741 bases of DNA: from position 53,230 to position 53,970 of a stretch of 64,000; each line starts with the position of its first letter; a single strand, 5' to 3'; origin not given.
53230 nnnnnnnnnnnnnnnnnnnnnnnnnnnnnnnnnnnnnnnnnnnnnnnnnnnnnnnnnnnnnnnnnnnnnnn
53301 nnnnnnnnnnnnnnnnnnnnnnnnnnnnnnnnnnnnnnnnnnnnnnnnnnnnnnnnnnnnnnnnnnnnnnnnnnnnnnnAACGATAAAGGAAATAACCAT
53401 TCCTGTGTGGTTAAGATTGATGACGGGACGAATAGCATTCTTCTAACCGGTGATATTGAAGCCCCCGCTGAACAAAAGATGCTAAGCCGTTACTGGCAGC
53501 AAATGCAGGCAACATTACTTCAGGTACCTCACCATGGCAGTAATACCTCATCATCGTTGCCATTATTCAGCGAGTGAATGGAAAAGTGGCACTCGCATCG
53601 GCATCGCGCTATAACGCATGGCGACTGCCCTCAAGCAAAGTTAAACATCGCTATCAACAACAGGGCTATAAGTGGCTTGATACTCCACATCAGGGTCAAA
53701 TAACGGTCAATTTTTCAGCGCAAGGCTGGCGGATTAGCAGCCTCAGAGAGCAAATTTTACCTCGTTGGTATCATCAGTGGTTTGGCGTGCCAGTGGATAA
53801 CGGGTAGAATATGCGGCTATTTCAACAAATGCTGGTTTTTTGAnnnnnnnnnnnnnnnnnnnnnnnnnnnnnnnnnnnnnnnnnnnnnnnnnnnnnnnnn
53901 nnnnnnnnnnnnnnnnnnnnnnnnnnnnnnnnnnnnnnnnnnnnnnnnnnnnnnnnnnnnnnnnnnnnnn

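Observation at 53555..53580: ycaI (ComEC-family) disrupted by an apparent 1-bp deletion in a T-run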

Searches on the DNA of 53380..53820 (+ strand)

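Call 3: search_dna_similar(query=window:53380-53820:+, collection=ecoli_genomes, mode=near, max_rows=30)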
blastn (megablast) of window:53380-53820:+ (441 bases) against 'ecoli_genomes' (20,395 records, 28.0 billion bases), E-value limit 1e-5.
Records with a match: 5425; places in all: 5431; records where one place covers at least 80% of the query: 5425.
Genomes with a match: 5425 of 5426; with a place that covers at least 80% of the query: 5425. Places per genome that has any: lowest 1, median 1, highest 2. On chromosomes: 5427 places; on plasmids: 4.
Best place of each record, by identity: >=99% 685; 95-99% 4739; 90-95% 1.
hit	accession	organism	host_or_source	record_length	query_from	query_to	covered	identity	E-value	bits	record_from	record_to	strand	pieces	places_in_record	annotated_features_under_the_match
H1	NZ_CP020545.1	Escherichia coli strain ZJ3920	Homo sapiens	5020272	1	441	100%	100.0%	0e+0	815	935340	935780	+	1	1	ycaI: ComEC family protein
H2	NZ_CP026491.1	Escherichia coli strain HS13-1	Homo sapiens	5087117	1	441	100%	100.0%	0e+0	815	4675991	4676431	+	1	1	ycaI: ComEC family protein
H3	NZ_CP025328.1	Escherichia coli strain ExPEC XM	Duck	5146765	1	441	100%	100.0%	0e+0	815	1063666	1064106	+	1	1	ycaI: ComEC family protein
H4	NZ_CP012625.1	Escherichia coli strain SF-468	Homo sapiens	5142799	1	441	100%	100.0%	0e+0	815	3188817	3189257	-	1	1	ycaI: ComEC family protein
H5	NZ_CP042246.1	Escherichia coli strain PU-1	Swine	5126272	1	441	100%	100.0%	0e+0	815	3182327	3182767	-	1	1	ycaI: ComEC family protein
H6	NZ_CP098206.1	Escherichia coli strain Z0117EC0054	Canis lupus familiaris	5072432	1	441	100%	100.0%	0e+0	815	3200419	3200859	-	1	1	ycaI: ComEC family protein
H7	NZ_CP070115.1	Escherichia coli strain FDAARGOS_1298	Homo sapiens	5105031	1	441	100%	100.0%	0e+0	815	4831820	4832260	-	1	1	ycaI: ComEC family protein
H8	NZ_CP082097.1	Escherichia coli strain MS15052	Homo sapiens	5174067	1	441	100%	100.0%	0e+0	815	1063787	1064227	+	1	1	ycaI: ComEC family protein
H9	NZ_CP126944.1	Escherichia coli O1:K1:H7 strain APEC E16002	Gallus gallus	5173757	1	441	100%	100.0%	0e+0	815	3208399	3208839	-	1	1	ycaI: ComEC family protein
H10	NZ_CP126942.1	Escherichia coli O1:K1:H7 strain APEC E18006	Gallus gallus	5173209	1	441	100%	100.0%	0e+0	815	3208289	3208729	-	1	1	ycaI: ComEC family protein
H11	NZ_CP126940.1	Escherichia coli O2:K1:H7 strain APEC E18055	Gallus gallus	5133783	1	441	100%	100.0%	0e+0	815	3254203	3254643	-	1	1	ycaI: ComEC family protein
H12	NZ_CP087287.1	Escherichia coli strain APEC 16-1068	chicken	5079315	1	441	100%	100.0%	0e+0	815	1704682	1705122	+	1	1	ycaI: ComEC family protein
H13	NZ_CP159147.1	Escherichia coli strain 10035004-3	Homo sapiens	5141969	1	441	100%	100.0%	0e+0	815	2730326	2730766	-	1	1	ycaI: ComEC family protein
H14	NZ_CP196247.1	Escherichia coli strain AH21G053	Homo sapiens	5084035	1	441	100%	100.0%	0e+0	815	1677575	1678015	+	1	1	ycaI: ComEC family protein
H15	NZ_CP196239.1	Escherichia coli strain AH19D088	Homo sapiens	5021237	1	441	100%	100.0%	0e+0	815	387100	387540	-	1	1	ycaI: ComEC family protein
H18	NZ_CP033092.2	Escherichia coli DSM 30083 = JCM 1649 = ATCC 11775 strain ...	-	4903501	1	441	100%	99.8%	0e+0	809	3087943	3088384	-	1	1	ycaI: ComEC family protein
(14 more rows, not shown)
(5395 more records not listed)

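Call 4: get_annotated_region(hit=H1, flank=3000)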
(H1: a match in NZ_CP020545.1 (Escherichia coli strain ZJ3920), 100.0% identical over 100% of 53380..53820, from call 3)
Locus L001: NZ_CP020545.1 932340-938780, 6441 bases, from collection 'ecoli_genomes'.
description: Escherichia coli strain ZJ3920 chromosome, complete genome
organism: Escherichia coli strain ZJ3920 (NCBI taxid 562)
replicon: chromosome; assembly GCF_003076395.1
host: Homo sapiens; source: bile; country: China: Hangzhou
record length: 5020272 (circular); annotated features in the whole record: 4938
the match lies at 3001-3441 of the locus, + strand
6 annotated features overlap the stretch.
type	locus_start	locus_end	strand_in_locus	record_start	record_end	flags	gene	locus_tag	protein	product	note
CDS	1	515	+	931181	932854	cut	rpsA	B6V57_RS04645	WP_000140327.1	30S ribosomal protein S1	-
CDS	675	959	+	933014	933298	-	ihfB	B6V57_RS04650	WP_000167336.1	integration host factor subunit beta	-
CDS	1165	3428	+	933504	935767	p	ycaI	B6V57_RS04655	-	ComEC family protein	frameshifted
CDS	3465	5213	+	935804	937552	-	msbA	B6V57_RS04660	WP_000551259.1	lipid A ABC transporter ATP-binding protein/permease MsbA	-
CDS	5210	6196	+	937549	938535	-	lpxK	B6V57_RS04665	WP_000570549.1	tetraacyldisaccharide 4'-kinase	-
CDS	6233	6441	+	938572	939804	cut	ycaQ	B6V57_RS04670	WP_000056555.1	crosslink repair DNA glycosylase YcaQ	-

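Call 5: get_annotated_region(hit=H18, flank=3000)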
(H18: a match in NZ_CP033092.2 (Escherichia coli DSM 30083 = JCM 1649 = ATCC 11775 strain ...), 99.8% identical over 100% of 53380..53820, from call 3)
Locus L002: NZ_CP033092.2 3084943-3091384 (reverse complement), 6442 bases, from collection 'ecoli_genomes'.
description: Escherichia coli DSM 30083 = JCM 1649 = ATCC 11775 chromosome, complete genome
organism: Escherichia coli DSM 30083 = JCM 1649 = ATCC 11775 strain ATCC 11775 (NCBI taxid 866789)
replicon: chromosome; assembly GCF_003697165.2
host: -; source: -; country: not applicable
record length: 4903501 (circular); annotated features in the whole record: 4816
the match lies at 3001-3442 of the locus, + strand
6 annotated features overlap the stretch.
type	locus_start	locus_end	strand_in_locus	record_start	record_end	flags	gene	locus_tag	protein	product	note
CDS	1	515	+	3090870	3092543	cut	rpsA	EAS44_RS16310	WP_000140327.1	30S ribosomal protein S1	-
CDS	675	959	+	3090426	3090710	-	ihfB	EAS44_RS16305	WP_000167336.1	integration host factor subunit beta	-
CDS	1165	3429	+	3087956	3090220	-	ycaI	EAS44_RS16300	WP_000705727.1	ComEC family protein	-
CDS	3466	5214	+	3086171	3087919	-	msbA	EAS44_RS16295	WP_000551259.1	lipid A ABC transporter ATP-binding protein/permease MsbA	-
CDS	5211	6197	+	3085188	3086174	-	lpxK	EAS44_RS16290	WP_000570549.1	tetraacyldisaccharide 4'-kinase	-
CDS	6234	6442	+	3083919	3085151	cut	ycaQ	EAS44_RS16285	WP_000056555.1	crosslink repair DNA glycosylase YcaQ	-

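Call 6: get_annotated_region(hit=H9, flank=3000)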
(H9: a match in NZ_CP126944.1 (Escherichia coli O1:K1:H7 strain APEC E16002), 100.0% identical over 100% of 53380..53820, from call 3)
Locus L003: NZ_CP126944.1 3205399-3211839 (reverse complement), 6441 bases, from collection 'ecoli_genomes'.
description: Escherichia coli O1:K1:H7 strain APEC E16002 chromosome, complete genome
organism: Escherichia coli O1:K1:H7 strain APEC E16002 (NCBI taxid 3050629)
replicon: chromosome; assembly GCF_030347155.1
host: Gallus gallus; source: Liver and spleen; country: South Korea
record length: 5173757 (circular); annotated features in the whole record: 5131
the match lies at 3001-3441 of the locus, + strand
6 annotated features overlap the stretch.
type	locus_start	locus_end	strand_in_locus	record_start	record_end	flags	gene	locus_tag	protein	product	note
CDS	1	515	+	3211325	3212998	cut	rpsA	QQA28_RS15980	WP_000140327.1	30S ribosomal protein S1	-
CDS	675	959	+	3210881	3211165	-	ihfB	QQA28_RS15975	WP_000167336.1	integration host factor subunit beta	-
CDS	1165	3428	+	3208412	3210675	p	ycaI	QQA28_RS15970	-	ComEC family protein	frameshifted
CDS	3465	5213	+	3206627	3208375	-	msbA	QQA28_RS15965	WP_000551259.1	lipid A ABC transporter ATP-binding protein/permease MsbA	-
CDS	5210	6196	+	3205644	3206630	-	lpxK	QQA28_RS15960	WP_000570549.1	tetraacyldisaccharide 4'-kinase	-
CDS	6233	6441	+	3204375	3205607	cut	ycaQ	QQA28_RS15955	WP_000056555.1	crosslink repair DNA glycosylase YcaQ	-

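Call 9: search_dna_similar(query=window:53535-53595:+, collection=ecoli_genomes, mode=near, max_rows=60)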
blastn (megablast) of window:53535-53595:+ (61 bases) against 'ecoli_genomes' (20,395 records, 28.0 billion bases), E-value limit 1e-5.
Records with a match: 5420; places in all: 5426; records where one place covers at least 80% of the query: 5420.
Genomes with a match: 5420 of 5426; with a place that covers at least 80% of the query: 5420. Places per genome that has any: lowest 1, median 1, highest 2. On chromosomes: 5422 places; on plasmids: 4.
Best place of each record, by identity: >=99% 18; 95-99% 5402.
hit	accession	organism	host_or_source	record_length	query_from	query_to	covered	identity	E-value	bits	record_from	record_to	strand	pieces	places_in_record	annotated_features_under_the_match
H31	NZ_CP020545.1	Escherichia coli strain ZJ3920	Homo sapiens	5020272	1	61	100%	100.0%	5e-23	113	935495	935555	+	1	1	ycaI: ComEC family protein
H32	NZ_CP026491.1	Escherichia coli strain HS13-1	Homo sapiens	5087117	1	61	100%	100.0%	5e-23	113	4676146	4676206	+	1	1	ycaI: ComEC family protein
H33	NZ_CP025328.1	Escherichia coli strain ExPEC XM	Duck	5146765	1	61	100%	100.0%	5e-23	113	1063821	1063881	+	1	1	ycaI: ComEC family protein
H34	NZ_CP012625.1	Escherichia coli strain SF-468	Homo sapiens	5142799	1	61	100%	100.0%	5e-23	113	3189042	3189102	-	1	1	ycaI: ComEC family protein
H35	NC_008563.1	Escherichia coli APEC O1 strain APEC O1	lesion site (lung) of a dead turkey ...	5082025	1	61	100%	100.0%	5e-23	113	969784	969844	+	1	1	ycaI: ComEC family protein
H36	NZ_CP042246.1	Escherichia coli strain PU-1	Swine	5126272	1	61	100%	100.0%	5e-23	113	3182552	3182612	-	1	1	ycaI: ComEC family protein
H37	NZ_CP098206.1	Escherichia coli strain Z0117EC0054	Canis lupus familiaris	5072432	1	61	100%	100.0%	5e-23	113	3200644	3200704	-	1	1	ycaI: ComEC family protein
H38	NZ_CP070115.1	Escherichia coli strain FDAARGOS_1298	Homo sapiens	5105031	1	61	100%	100.0%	5e-23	113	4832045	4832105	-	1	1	ycaI: ComEC family protein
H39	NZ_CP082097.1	Escherichia coli strain MS15052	Homo sapiens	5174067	1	61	100%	100.0%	5e-23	113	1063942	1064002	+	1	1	ycaI: ComEC family protein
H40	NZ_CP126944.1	Escherichia coli O1:K1:H7 strain APEC E16002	Gallus gallus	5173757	1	61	100%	100.0%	5e-23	113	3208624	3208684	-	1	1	ycaI: ComEC family protein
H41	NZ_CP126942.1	Escherichia coli O1:K1:H7 strain APEC E18006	Gallus gallus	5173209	1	61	100%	100.0%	5e-23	113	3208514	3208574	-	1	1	ycaI: ComEC family protein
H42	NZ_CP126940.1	Escherichia coli O2:K1:H7 strain APEC E18055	Gallus gallus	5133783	1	61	100%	100.0%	5e-23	113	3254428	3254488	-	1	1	ycaI: ComEC family protein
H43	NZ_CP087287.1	Escherichia coli strain APEC 16-1068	chicken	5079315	1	61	100%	100.0%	5e-23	113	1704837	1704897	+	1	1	ycaI: ComEC family protein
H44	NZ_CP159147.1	Escherichia coli strain 10035004-3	Homo sapiens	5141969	1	61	100%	100.0%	5e-23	113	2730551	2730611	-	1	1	ycaI: ComEC family protein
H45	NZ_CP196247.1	Escherichia coli strain AH21G053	Homo sapiens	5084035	1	61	100%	100.0%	5e-23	113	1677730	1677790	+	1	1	ycaI: ComEC family protein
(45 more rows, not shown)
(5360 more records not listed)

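Call 33: get_annotated_region(hit=H35, flank=3200)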
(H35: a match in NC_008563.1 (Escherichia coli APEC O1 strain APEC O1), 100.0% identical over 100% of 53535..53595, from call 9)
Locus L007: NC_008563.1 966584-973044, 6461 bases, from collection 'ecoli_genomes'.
description: Escherichia coli APEC O1, complete sequence
organism: Escherichia coli APEC O1 strain APEC O1 (NCBI taxid 405955)
replicon: chromosome; assembly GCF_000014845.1
host: -; source: lesion site (lung) of a dead turkey with colibacillosis; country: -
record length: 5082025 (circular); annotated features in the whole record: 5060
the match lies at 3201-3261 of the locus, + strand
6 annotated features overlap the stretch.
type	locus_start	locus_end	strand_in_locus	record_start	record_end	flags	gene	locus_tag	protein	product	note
CDS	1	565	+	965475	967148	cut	rpsA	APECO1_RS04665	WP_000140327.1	30S ribosomal protein S1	-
CDS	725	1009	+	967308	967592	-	ihfB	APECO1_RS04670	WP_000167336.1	integration host factor subunit beta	-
CDS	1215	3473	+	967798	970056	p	ycaI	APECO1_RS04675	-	ComEC family protein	frameshifted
CDS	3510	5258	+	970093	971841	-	msbA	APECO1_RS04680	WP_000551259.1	lipid A ABC transporter ATP-binding protein/permease MsbA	-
CDS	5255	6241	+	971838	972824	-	lpxK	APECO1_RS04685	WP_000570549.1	tetraacyldisaccharide 4'-kinase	-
CDS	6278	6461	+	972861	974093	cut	ycaQ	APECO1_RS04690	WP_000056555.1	crosslink repair DNA glycosylase YcaQ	-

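Call 39: search_dna_similar(query=L002:3156-3217:+, collection=ecoli_genomes, mode=near, max_rows=40, rows=spread)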
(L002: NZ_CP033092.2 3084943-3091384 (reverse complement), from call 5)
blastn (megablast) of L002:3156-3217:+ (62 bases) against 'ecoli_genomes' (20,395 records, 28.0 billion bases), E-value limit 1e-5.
Records with a match: 5421; places in all: 5427; records where one place covers at least 80% of the query: 5421.
Genomes with a match: 5421 of 5426; with a place that covers at least 80% of the query: 5421. Places per genome that has any: lowest 1, median 1, highest 2. On chromosomes: 5423 places; on plasmids: 4.
Best place of each record, by identity: >=99% 5030; 95-99% 391.
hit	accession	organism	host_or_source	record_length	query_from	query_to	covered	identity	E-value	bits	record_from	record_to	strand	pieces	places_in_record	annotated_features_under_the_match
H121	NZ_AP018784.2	Escherichia coli strain SK1144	-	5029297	1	62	100%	100.0%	1e-23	115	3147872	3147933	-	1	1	ycaI: ComEC family protein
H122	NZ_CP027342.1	Escherichia coli strain 2014C-4587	Homo sapiens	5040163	1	62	100%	100.0%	1e-23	115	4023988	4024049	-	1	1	ycaI: ComEC family protein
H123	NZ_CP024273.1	Escherichia coli strain F9792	missing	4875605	1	62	100%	100.0%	1e-23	115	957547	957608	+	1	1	ycaI: ComEC family protein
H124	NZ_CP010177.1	Escherichia coli strain H14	not applicable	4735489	1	62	100%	100.0%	1e-23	115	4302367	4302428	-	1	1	ycaI: ComEC family protein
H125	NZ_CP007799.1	Escherichia coli Nissle 1917 strain Nissle 1917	soldier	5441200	1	62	100%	100.0%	1e-23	115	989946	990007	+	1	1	ycaI: ComEC family protein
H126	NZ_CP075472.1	Escherichia coli strain NT1F25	pig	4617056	1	62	100%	100.0%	1e-23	115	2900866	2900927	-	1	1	ycaI: ComEC family protein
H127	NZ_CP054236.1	Escherichia coli strain EcPF5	Homo sapiens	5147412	1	62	100%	100.0%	1e-23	115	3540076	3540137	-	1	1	ycaI: ComEC family protein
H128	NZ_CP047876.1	Escherichia coli strain LD22-1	feces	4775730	1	62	100%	100.0%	1e-23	115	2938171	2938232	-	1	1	ycaI: ComEC family protein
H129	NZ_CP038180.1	Escherichia coli strain 2 HS-C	Homo sapiens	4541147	1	62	100%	100.0%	1e-23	115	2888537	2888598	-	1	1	ycaI: ComEC family protein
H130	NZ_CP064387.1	Escherichia coli O104:H4 strain PartB-EcoliO104H4-RM8376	missing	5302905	1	62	100%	100.0%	1e-23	115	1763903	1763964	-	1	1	ycaI: ComEC family protein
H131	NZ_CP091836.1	Escherichia coli strain SWYHX138.33gt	Equus ferus caballus (Thoroughbred)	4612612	1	62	100%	100.0%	1e-23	115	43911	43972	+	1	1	ycaI: ComEC family protein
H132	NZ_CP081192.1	Escherichia coli strain EC1722-1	Homo sapiens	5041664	1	62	100%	100.0%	1e-23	115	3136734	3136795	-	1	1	ycaI: ComEC family protein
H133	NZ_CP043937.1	Escherichia coli strain RM14516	blackbird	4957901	1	62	100%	100.0%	1e-23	115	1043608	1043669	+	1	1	ycaI: ComEC family protein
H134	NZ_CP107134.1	Escherichia coli strain S6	human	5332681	1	62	100%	100.0%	1e-23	115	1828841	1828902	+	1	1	ycaI: ComEC family protein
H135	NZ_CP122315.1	Escherichia coli strain HT-947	missing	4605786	1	62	100%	100.0%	1e-23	115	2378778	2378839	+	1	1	ycaI: ComEC family protein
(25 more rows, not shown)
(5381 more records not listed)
